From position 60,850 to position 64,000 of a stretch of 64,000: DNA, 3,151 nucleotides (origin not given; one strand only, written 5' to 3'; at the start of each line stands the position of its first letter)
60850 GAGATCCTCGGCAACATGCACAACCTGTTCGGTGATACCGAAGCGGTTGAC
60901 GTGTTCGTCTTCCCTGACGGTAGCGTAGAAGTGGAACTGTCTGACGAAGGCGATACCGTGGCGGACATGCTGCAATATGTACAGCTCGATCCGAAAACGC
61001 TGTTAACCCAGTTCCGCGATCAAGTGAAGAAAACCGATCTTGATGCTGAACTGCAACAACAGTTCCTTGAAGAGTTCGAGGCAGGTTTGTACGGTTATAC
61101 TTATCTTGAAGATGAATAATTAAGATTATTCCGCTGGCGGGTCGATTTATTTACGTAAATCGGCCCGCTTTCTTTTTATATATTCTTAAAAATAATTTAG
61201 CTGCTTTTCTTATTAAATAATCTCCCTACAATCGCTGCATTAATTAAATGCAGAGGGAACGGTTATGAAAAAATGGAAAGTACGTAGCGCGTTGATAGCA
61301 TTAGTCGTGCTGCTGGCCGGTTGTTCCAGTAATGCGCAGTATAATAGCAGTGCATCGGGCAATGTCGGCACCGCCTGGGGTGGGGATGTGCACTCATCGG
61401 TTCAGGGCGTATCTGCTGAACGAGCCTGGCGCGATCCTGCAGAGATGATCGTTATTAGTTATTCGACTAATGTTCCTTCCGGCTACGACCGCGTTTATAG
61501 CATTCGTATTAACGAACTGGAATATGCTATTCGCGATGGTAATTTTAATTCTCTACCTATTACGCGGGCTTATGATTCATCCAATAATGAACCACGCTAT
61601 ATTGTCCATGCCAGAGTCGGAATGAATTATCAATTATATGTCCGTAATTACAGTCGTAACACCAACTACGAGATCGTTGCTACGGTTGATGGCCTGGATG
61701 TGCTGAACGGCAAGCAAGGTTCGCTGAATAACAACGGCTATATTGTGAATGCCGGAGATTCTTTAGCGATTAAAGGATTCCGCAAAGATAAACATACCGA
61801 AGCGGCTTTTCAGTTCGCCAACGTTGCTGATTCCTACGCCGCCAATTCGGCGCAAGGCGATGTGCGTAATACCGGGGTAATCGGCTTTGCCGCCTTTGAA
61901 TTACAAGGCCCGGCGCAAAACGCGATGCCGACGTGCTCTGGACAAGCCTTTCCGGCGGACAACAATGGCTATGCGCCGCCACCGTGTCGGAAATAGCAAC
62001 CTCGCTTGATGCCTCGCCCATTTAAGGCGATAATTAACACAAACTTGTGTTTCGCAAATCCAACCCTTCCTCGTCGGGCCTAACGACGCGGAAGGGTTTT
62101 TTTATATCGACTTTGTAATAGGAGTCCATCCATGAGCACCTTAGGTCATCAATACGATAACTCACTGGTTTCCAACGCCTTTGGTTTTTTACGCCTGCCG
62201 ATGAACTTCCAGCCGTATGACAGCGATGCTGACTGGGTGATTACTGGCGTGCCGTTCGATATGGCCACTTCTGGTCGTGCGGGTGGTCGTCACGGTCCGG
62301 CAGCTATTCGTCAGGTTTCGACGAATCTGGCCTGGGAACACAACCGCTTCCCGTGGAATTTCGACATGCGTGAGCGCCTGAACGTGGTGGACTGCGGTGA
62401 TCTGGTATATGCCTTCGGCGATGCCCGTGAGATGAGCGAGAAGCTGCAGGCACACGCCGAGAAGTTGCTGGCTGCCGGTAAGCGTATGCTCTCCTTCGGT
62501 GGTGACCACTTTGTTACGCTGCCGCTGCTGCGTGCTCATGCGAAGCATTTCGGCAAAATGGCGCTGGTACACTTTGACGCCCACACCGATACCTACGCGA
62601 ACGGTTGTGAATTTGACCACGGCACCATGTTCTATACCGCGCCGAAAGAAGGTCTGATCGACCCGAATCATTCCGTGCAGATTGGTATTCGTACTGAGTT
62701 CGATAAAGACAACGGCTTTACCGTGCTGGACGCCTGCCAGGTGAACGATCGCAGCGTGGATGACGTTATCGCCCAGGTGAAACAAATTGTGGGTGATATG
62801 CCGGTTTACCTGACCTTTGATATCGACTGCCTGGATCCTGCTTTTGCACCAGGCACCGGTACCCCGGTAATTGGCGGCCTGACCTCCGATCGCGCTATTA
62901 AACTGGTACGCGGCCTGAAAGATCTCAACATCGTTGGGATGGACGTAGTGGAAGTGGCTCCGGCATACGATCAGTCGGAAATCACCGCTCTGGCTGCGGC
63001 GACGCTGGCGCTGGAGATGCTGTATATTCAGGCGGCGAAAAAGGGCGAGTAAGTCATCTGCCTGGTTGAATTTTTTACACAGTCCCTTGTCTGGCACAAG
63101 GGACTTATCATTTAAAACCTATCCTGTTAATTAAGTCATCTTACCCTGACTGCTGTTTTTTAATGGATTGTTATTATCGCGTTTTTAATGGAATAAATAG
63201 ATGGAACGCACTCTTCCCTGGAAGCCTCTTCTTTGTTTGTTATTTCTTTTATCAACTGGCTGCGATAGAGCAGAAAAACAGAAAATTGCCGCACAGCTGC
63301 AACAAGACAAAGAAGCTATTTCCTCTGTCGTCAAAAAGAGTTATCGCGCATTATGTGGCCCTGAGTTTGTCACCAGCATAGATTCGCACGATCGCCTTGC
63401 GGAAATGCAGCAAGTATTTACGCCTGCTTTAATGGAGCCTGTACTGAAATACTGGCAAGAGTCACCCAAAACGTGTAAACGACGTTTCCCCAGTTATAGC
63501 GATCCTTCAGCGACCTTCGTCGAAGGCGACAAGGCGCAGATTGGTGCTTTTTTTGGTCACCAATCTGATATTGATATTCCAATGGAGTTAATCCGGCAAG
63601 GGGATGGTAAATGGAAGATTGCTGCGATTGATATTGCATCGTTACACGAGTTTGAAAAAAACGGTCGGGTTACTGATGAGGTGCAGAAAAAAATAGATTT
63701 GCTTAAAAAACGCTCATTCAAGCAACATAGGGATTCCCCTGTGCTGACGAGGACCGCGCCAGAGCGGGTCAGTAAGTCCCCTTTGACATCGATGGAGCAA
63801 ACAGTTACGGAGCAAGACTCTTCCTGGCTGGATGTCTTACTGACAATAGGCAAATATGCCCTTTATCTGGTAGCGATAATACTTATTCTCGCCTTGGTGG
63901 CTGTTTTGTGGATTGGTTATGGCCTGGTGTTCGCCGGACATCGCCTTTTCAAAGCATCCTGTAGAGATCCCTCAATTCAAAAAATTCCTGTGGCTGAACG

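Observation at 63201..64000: Unterminated ORF after speB missing from the ORF track: lipoprotein with a C-terminal transmembrane segment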

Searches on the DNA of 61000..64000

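Call 72: search_rna_families(source=window, start=61000, end=64000, threshold=evalue, max_evalue=1)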
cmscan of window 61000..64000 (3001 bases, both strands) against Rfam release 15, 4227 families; matches with E-value up to 1: 0.
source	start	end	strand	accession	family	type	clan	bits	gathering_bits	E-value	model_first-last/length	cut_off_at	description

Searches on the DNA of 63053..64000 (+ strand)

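Call 4: search_dna_similar(query=window:63053-64000:+, collection=ecoli_genomes, mode=near, max_rows=25)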
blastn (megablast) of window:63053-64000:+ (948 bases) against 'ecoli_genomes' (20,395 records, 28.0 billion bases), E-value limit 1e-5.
Records with a match: 211; places in all: 211; records where one place covers at least 80% of the query: 210.
Genomes with a match: 211 of 5426; with a place that covers at least 80% of the query: 210. Places per genome that has any: lowest 1, median 1, highest 1. On chromosomes: 211 places; on plasmids: 0.
Best place of each record, by identity: 95-99% 211.
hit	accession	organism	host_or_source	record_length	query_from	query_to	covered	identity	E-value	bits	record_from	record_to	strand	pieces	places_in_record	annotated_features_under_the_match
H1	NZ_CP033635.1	Escherichia coli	chicken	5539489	1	948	100%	98.7%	0e+0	1687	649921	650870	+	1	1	DUF1266 domain-containing protein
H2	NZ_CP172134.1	Escherichia coli strain GF131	chicken meat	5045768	1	948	100%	98.7%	0e+0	1687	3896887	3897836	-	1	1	DUF1266 domain-containing protein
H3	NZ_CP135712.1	Escherichia coli strain TUM1586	missing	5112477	1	948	100%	98.7%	0e+0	1687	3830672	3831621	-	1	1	DUF1266 domain-containing protein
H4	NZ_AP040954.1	Escherichia coli strain e1-39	Homo sapiens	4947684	1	948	100%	98.7%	0e+0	1687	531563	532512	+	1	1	DUF1266 domain-containing protein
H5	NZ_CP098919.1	Escherichia coli strain CUVET17-1418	Canis lupus familiaris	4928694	1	948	100%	98.7%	0e+0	1687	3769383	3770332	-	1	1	DUF1266 domain-containing protein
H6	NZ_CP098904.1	Escherichia coli strain CUVET19-1396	Canis lupus familiaris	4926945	1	948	100%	98.7%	0e+0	1687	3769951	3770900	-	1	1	DUF1266 domain-containing protein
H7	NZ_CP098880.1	Escherichia coli strain CUVET19-1993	Canis lupus familiaris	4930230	1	948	100%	98.7%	0e+0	1687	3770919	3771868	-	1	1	DUF1266 domain-containing protein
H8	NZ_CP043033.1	Escherichia coli strain XDL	Homo sapiens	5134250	1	948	100%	98.3%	0e+0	1663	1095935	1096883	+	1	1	DUF1266 domain-containing protein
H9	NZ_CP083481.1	Escherichia coli strain elppa9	Homo sapiens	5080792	1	948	100%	98.3%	0e+0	1663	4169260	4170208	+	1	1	DUF1266 domain-containing protein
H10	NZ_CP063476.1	Escherichia coli strain EM10-18-28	not applicable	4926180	1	948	100%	98.3%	0e+0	1663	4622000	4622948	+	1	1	DUF1266 domain-containing protein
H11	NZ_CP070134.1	Escherichia coli strain FDAARGOS_1281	Homo sapiens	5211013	1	948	100%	98.3%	0e+0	1663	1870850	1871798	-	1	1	DUF1266 domain-containing protein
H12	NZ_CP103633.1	Escherichia coli strain 2900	Homo sapiens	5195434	1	948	100%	98.3%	0e+0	1663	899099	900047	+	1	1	DUF1266 domain-containing protein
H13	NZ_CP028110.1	Escherichia coli O121 str. RM8352 strain RM8352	creek sediment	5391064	6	948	99%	97.5%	0e+0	1611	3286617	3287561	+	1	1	DUF1266 domain-containing protein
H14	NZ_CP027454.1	Escherichia coli strain 2014C-4423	Homo sapiens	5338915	6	948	99%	97.5%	0e+0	1611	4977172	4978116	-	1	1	DUF1266 domain-containing protein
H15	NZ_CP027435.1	Escherichia coli strain 2014C-3599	missing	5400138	6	948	99%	97.5%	0e+0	1611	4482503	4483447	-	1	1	DUF1266 domain-containing protein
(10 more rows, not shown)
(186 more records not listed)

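Call 6: get_annotated_region(hit=H1, flank=9000)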
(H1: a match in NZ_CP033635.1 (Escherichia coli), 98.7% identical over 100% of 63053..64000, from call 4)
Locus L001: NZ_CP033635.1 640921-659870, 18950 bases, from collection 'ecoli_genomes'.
description: Escherichia coli isolate ECCNB12-2 chromosome, complete genome
organism: Escherichia coli (NCBI taxid 562)
replicon: chromosome; assembly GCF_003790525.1
host: -; source: chicken; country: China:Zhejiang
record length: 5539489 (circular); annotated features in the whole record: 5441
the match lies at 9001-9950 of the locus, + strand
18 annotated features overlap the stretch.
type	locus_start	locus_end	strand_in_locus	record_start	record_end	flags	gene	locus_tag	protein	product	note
CDS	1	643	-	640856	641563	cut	endA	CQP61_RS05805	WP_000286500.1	deoxyribonuclease I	-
CDS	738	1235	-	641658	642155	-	yggI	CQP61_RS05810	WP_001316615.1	SprT family zinc-dependent metalloprotease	-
CDS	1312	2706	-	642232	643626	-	galP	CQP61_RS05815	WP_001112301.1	galactose/proton symporter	-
CDS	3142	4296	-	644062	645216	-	metK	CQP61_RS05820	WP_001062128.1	methionine adenosyltransferase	-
CDS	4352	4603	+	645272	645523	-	yqgD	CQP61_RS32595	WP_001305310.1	protein YqgD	-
CDS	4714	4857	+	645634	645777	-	yqgG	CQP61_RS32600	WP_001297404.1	protein YqgG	-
CDS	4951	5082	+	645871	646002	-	yqgB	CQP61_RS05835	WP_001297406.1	acid stress response protein YqgB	-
CDS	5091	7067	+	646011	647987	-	speA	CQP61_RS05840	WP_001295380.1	biosynthetic arginine decarboxylase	-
CDS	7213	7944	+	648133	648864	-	-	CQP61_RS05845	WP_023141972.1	hypothetical protein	-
CDS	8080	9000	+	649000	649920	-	speB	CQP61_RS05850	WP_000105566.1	agmatinase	-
CDS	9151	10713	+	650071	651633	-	-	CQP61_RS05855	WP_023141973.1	DUF1266 domain-containing protein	-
CDS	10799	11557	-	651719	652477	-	loiP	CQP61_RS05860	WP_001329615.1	metalloprotease LoiP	-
CDS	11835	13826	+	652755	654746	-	tkt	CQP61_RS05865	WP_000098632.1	transketolase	-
CDS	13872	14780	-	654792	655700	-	-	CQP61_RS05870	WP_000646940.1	prohibitin family protein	-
CDS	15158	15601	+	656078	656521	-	cmtB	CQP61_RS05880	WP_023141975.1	PTS mannitol transporter subunit IIA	-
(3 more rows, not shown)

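Call 50: search_dna_similar(query=L001:9001-10798:+, collection=ecoli_genomes, mode=near, max_rows=40, rows=spread)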
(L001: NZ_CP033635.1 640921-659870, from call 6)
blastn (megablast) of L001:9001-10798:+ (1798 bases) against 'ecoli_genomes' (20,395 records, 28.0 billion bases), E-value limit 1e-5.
Records with a match: 211; places in all: 211; records where one place covers at least 80% of the query: 210.
Genomes with a match: 211 of 5426; with a place that covers at least 80% of the query: 210. Places per genome that has any: lowest 1, median 1, highest 1. On chromosomes: 211 places; on plasmids: 0.
Best place of each record, by identity: >=99% 7; 95-99% 204.
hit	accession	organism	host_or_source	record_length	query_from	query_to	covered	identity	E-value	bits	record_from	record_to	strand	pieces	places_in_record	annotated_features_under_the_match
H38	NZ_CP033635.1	Escherichia coli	chicken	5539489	1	1798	100%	100.0%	0e+0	3321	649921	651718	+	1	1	DUF1266 domain-containing protein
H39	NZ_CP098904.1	Escherichia coli strain CUVET19-1396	Canis lupus familiaris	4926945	1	1798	100%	100.0%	0e+0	3321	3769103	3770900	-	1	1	DUF1266 domain-containing protein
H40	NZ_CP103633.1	Escherichia coli strain 2900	Homo sapiens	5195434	1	1798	100%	98.6%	0e+0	3181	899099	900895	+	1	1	DUF1266 domain-containing protein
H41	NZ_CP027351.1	Escherichia coli strain 2014C-3655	missing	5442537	6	1798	100%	97.7%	0e+0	3079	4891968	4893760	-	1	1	DUF1266 domain-containing protein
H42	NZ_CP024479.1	Escherichia coli strain 2011C-4315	Homo sapiens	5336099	6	1798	100%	97.7%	0e+0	3079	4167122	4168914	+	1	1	DUF1266 domain-containing protein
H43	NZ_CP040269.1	Escherichia coli strain 1500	Bivalve mollusk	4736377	6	1798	100%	97.7%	0e+0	3079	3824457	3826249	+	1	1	DUF1266 domain-containing protein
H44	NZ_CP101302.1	Escherichia coli strain 2000-3039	Homo sapiens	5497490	6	1798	100%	97.7%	0e+0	3079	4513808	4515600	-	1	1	DUF1266 domain-containing protein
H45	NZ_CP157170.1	Escherichia coli strain 99E2750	Homo sapiens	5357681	6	1798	100%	97.7%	0e+0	3079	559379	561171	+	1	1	DUF1266 domain-containing protein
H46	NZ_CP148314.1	Escherichia coli strain Z1323MEC0002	Mammal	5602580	6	1798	100%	97.7%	0e+0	3079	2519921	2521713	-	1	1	DUF1266 domain-containing protein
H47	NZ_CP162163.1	Escherichia coli strain STS63-1-E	Pre-washed mixed salad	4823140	6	1798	100%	97.7%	0e+0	3079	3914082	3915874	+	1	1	DUF1266 domain-containing protein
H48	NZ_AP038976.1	Escherichia coli O103:H2 strain 129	Homo sapiens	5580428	6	1798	100%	97.7%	0e+0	3079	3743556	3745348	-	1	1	DUF1266 domain-containing protein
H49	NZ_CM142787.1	Escherichia coli strain GPEC1201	chicken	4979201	6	1798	100%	97.7%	0e+0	3079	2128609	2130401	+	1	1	DUF1266 domain-containing protein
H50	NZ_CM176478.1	Escherichia coli strain CKJ_1000_3.1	-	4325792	6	1798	100%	97.7%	0e+0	3079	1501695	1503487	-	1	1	DUF1266 domain-containing protein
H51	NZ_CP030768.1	Escherichia coli strain 2017C-4173W12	missing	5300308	6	1798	100%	97.2%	0e+0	3033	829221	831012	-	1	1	DUF1266 domain-containing protein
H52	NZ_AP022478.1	Escherichia coli strain STN0717-11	-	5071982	6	1798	100%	97.2%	0e+0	3033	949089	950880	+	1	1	DUF1266 domain-containing protein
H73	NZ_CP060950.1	Escherichia coli strain EC9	Homo sapiens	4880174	6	1794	99%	95.5%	0e+0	2854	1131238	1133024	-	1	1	DUF1266 domain-containing protein | hypothetical protein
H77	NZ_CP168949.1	Escherichia coli strain IH5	Homo sapiens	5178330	258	904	36%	97.5%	0e+0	1107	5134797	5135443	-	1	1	tyrosine-type recombinase/integrase | IS66 family transposase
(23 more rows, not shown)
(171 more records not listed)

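Call 69: get_annotated_region(hit=H73, flank=1200)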
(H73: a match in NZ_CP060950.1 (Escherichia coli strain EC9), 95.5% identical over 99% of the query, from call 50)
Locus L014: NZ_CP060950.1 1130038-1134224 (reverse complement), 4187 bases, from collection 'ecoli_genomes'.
description: Escherichia coli strain EC9 chromosome, complete genome
organism: Escherichia coli strain EC9 (NCBI taxid 562)
replicon: chromosome; assembly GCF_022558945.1
host: Homo sapiens; source: urine; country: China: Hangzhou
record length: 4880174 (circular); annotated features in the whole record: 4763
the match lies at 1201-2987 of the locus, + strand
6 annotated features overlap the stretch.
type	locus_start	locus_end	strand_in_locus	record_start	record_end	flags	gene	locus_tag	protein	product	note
CDS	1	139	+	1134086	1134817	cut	-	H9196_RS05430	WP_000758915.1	hypothetical protein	-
CDS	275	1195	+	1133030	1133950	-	speB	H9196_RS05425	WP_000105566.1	agmatinase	-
CDS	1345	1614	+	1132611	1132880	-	-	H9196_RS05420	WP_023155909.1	hypothetical protein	-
CDS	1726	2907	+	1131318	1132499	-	-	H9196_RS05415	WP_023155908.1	DUF1266 domain-containing protein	-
CDS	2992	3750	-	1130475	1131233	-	loiP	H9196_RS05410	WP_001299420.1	metalloprotease LoiP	-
CDS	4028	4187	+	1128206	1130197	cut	tkt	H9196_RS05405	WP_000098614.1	transketolase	-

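Call 70: get_annotated_region(hit=H77, flank=4000)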
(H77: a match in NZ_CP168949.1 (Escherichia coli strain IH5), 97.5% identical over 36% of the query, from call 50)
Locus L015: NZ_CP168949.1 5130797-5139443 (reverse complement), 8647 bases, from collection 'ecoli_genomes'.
description: Escherichia coli strain IH5 chromosome, complete genome
organism: Escherichia coli strain IH5 (NCBI taxid 562)
replicon: chromosome; assembly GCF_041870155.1
host: Homo sapiens; source: urine; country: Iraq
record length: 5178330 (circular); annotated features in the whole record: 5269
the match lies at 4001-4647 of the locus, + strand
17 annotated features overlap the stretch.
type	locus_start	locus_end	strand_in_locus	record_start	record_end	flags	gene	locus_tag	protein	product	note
CDS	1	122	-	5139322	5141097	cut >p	-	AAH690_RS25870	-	hypothetical protein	incomplete; partial in the middle of a contig; missing C-terminus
CDS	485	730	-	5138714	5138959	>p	-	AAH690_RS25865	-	HNH endonuclease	incomplete; partial in the middle of a contig; missing C-terminus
CDS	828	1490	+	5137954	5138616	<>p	-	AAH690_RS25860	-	type VI secretion system ATPase TssH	incomplete; partial in the middle of a contig; missing N-terminus and C-terminus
CDS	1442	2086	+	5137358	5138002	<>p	btuB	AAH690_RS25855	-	vitamin B12/cobalamin outer membrane transporter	involved in the active translocation of vitamin B12 (cyanocobalamin) across the outer membrane to the periplasmic ...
CDS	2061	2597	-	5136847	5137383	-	-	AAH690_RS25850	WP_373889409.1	hypothetical protein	-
CDS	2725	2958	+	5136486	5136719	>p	-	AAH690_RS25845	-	type II secretion system protein GspD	incomplete; partial in the middle of a contig; missing N-terminus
CDS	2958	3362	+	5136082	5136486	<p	-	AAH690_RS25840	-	type II secretion system protein GspE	incomplete; partial in the middle of a contig; missing C-terminus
CDS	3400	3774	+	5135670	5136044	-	tnpB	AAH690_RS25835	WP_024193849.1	IS66 family insertion sequence element accessory protein TnpB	TnpB, as the term is used for proteins encoded by IS66 family insertion elements, is considered an accessory protein, ...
CDS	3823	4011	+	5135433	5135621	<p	-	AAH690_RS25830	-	IS66 family transposase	incomplete; partial in the middle of a contig; missing C-terminus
CDS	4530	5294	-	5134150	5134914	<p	-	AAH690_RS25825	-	tyrosine-type recombinase/integrase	incomplete; partial in the middle of a contig; missing N-terminus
CDS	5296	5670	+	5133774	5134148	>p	-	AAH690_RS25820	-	DUF551 domain-containing protein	incomplete; partial in the middle of a contig; missing N-terminus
CDS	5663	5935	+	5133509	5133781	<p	-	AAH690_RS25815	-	ASCH domain-containing protein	incomplete; partial in the middle of a contig; missing C-terminus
CDS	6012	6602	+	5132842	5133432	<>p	-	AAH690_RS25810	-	iron-containing alcohol dehydrogenase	incomplete; partial in the middle of a contig; missing N-terminus and C-terminus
CDS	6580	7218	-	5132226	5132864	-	-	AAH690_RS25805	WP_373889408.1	hypothetical protein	-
CDS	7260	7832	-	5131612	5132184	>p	-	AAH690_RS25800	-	type I restriction endonuclease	incomplete; partial in the middle of a contig; missing C-terminus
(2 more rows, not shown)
